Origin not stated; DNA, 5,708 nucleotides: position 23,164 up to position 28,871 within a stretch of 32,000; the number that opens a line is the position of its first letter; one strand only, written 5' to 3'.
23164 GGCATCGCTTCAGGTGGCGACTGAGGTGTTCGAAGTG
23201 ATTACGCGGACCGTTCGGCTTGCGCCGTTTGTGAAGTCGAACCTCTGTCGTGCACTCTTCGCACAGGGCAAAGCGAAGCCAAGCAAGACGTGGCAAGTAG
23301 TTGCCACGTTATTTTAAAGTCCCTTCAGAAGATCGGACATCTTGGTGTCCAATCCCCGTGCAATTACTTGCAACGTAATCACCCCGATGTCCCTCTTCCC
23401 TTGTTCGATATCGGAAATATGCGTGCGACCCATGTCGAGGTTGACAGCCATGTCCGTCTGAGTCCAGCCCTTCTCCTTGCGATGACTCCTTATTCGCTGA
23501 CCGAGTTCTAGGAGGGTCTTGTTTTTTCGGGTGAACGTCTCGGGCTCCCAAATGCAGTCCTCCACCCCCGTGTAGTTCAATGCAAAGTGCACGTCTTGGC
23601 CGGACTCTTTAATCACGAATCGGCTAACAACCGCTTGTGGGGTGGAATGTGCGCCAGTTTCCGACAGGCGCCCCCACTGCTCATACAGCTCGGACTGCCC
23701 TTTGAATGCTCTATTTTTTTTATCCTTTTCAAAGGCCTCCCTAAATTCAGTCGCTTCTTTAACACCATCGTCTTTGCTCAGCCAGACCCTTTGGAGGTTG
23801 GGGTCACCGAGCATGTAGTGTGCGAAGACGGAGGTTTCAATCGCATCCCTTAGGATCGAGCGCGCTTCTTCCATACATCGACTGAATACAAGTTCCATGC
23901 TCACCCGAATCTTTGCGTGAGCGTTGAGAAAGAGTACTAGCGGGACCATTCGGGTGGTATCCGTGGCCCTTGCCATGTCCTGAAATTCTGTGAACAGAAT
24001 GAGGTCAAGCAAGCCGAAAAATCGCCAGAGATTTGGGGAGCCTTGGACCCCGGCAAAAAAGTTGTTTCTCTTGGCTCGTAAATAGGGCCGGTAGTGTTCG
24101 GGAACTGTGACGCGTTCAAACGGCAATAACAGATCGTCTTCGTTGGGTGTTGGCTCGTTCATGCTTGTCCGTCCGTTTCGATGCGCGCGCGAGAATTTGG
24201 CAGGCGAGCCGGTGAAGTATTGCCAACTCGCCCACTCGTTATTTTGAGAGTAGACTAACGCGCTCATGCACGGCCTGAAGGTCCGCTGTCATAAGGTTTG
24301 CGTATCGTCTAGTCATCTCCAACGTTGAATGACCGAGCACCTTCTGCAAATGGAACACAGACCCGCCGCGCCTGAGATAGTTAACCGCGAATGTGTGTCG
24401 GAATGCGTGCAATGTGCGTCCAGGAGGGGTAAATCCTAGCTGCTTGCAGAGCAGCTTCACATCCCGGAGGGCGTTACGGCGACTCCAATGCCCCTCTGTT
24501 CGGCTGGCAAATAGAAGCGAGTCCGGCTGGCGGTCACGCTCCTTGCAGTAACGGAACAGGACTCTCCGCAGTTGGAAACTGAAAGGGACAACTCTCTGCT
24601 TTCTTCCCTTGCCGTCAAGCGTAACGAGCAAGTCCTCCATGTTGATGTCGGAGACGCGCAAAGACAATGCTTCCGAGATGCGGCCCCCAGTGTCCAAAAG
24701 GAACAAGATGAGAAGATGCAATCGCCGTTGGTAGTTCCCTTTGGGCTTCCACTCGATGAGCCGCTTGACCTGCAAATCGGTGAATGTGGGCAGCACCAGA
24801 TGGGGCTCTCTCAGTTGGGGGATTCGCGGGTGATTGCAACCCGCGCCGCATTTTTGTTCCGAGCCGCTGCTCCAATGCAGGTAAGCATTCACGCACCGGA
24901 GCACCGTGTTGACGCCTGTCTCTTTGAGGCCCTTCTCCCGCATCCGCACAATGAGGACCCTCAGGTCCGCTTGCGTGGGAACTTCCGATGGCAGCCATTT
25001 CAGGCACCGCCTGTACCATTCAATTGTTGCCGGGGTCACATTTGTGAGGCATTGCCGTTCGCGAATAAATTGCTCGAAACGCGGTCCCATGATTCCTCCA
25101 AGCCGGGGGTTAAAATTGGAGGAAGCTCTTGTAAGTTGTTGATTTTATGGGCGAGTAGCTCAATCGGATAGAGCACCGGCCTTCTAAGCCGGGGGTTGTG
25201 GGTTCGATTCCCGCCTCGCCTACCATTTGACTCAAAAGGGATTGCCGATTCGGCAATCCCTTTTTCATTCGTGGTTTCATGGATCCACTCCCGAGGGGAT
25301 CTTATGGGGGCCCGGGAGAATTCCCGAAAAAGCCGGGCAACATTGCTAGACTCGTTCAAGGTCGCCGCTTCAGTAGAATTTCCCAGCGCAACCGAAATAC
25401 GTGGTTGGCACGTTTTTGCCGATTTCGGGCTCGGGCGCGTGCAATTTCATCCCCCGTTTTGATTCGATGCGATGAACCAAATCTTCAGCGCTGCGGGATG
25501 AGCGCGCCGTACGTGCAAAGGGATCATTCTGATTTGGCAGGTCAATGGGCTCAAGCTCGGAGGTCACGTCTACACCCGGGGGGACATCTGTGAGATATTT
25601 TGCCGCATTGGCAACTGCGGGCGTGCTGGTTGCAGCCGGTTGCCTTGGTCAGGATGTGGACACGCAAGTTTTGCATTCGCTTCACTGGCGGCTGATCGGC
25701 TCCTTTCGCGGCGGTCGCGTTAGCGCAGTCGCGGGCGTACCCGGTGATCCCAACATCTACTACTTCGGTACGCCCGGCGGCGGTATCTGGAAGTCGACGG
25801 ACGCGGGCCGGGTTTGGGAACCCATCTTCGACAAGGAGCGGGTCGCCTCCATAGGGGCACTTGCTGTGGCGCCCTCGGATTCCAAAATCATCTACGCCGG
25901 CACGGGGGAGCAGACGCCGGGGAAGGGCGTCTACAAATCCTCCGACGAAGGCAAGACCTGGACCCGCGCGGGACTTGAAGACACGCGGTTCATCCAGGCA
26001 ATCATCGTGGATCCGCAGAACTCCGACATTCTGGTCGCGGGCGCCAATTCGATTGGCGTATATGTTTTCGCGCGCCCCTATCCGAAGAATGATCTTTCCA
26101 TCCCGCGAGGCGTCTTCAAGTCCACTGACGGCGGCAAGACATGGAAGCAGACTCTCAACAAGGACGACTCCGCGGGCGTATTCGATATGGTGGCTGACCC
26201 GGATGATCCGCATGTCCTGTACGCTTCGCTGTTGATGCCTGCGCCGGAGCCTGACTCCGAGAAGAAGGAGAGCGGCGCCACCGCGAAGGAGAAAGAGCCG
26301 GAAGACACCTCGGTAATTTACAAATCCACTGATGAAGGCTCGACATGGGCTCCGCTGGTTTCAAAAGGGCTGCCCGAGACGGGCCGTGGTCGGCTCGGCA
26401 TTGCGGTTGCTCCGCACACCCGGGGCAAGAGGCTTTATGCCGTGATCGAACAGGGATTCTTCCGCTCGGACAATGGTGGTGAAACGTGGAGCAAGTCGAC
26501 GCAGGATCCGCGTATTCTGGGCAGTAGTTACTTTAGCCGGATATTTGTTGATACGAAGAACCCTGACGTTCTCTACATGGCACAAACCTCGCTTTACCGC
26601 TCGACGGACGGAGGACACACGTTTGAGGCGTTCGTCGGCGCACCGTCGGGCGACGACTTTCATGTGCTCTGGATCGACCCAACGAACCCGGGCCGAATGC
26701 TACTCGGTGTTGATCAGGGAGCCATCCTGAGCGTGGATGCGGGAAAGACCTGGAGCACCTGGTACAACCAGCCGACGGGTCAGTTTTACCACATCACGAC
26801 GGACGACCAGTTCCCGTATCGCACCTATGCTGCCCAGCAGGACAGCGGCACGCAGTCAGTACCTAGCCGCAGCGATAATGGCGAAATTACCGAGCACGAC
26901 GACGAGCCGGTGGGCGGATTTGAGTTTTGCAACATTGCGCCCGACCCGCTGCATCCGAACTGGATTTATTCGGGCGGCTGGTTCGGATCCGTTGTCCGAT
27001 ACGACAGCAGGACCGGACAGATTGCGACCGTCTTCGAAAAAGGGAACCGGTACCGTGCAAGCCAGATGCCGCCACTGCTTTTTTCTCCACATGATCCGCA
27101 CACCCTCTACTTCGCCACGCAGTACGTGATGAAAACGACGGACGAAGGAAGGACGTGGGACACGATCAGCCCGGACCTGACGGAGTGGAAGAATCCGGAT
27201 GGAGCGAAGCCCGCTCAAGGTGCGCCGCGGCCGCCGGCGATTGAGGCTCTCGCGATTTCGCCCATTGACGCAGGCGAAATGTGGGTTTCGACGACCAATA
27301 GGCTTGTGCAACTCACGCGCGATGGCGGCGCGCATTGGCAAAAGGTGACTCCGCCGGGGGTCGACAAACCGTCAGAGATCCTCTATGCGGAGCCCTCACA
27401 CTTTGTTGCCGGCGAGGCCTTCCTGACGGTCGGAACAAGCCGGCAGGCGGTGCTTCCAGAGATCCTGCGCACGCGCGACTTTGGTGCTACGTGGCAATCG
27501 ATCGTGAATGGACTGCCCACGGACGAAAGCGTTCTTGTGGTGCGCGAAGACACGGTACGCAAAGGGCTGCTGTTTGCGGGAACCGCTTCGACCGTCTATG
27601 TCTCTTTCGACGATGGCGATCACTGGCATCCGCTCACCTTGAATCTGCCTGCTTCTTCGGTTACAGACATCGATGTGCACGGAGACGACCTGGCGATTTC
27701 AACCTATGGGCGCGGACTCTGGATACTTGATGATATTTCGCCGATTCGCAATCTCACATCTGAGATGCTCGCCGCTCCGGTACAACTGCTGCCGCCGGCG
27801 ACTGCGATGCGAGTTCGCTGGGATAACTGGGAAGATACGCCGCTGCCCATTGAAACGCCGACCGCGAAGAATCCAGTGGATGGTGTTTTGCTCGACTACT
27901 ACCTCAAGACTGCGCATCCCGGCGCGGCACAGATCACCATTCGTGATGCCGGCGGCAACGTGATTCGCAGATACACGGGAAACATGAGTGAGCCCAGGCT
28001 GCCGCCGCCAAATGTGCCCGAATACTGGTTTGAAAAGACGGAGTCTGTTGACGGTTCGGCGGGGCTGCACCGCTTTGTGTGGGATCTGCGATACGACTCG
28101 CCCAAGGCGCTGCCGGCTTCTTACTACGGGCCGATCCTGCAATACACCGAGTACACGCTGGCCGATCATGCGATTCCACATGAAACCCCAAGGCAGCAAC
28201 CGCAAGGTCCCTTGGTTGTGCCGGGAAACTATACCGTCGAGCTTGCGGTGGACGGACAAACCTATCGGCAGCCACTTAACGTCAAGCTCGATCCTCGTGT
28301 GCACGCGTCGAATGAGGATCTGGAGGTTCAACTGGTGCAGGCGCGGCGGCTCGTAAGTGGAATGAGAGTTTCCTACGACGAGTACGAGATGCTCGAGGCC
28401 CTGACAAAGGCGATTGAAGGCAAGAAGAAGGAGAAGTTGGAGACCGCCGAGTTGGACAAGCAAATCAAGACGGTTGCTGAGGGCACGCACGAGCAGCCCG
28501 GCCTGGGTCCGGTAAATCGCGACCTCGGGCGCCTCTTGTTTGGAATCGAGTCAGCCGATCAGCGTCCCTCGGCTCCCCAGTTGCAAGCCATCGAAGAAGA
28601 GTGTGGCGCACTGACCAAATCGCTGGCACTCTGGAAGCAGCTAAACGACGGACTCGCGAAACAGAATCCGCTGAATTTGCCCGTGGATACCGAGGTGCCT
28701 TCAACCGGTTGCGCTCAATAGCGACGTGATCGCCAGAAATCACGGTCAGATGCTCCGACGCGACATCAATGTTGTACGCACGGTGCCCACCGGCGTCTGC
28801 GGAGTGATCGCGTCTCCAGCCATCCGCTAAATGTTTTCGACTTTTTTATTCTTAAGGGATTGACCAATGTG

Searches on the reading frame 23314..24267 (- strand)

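Call 8: search_protein_families(library=pfam, proteins=[window:23314-24267:-], max_evalue=0.01)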
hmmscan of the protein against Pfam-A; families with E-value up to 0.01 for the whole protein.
window:23314-24267:- (317 aa): 5 families
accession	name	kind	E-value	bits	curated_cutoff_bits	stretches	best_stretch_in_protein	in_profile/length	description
PF01381.28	HTH_3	-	4.4e-11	43.1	23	1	259-313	1-55/55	Helix-turn-helix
PF13560.12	HTH_31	-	8.7e-10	39.2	27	1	254-307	1-55/64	Helix-turn-helix domain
PF12844.13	HTH_19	-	4.4e-06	27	30.2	1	256-295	1-40/64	Helix-turn-helix domain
PF18928.5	DUF5677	-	0.0004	20.9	27.1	1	107-191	2-87/166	Family of unknown function (DUF5677)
PF13443.12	HTH_26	-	0.0057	17.3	22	0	259-315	2-59/63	Cro/C1-type HTH DNA-binding domain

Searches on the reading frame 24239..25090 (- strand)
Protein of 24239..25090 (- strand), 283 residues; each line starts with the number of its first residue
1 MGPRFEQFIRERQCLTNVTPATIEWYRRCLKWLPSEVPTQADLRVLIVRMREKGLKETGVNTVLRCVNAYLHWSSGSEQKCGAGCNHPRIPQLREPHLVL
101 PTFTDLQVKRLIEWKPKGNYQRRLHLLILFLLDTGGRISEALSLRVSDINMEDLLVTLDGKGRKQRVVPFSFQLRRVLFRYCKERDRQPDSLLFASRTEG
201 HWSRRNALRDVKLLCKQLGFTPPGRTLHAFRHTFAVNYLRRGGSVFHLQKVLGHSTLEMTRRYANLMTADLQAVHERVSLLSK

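Call 8: search_protein_families(library=pfam, proteins=[window:24239-25090:-], max_evalue=0.01)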
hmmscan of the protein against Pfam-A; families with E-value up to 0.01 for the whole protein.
window:24239-25090:- (283 aa): 1 family
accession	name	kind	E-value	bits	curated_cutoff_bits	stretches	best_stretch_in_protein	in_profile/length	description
PF00589.27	Phage_integrase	-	4e-32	111.8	27.1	1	104-266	4-168/172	Phage integrase family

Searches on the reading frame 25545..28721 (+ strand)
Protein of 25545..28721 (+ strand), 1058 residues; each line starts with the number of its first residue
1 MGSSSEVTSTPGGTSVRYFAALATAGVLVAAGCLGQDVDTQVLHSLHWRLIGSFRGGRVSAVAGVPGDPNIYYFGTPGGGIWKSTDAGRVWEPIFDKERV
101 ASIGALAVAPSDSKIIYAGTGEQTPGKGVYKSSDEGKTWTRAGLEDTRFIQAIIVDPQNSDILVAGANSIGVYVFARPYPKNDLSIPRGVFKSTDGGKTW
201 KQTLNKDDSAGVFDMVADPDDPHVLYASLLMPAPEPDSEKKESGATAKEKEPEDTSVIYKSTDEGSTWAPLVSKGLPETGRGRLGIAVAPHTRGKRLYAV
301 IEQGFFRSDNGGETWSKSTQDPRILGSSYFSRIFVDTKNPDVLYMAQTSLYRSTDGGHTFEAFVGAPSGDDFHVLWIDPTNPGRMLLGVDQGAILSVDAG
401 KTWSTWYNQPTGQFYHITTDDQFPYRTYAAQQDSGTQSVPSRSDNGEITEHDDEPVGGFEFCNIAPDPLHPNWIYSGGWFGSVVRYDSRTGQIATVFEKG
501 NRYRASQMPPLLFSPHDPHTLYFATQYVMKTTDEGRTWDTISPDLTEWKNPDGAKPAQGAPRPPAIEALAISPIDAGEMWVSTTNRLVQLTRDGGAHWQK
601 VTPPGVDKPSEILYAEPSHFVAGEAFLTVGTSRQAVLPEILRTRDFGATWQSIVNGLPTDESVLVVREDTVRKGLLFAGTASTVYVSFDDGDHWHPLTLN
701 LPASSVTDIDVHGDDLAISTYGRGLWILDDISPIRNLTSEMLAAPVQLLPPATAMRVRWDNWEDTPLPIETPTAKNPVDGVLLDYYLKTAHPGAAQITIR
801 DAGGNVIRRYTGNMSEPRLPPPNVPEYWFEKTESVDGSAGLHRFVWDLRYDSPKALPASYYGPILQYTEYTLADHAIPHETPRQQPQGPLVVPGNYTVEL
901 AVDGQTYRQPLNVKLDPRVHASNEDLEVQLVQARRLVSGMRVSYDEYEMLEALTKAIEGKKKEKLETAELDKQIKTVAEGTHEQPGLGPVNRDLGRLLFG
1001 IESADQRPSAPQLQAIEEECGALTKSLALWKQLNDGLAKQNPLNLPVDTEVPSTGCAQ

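Call 8: search_protein_families(library=pfam, proteins=[window:25545-28721:+], max_evalue=0.01)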
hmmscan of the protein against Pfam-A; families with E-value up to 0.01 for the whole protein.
window:25545-28721:+ (1058 aa): 4 families
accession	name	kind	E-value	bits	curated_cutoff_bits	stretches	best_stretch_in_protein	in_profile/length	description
PF15902.12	Sortilin-Vps10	-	3e-29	102.6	33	3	81-205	3-114/446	Sortilin, neurotensin receptor 3,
PF02012.26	BNR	-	4.6e-17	59.6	27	0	192-201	2-11/12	BNR/Asp-box repeat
PF14870.12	PSII_BNR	-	2.5e-12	47.1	27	1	574-722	26-166/303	Photosynthesis system II assembly factor YCF48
PF13088.12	BNR_2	-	4.8e-08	33.1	31.4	0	112-203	121-201/277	BNR repeat-like domain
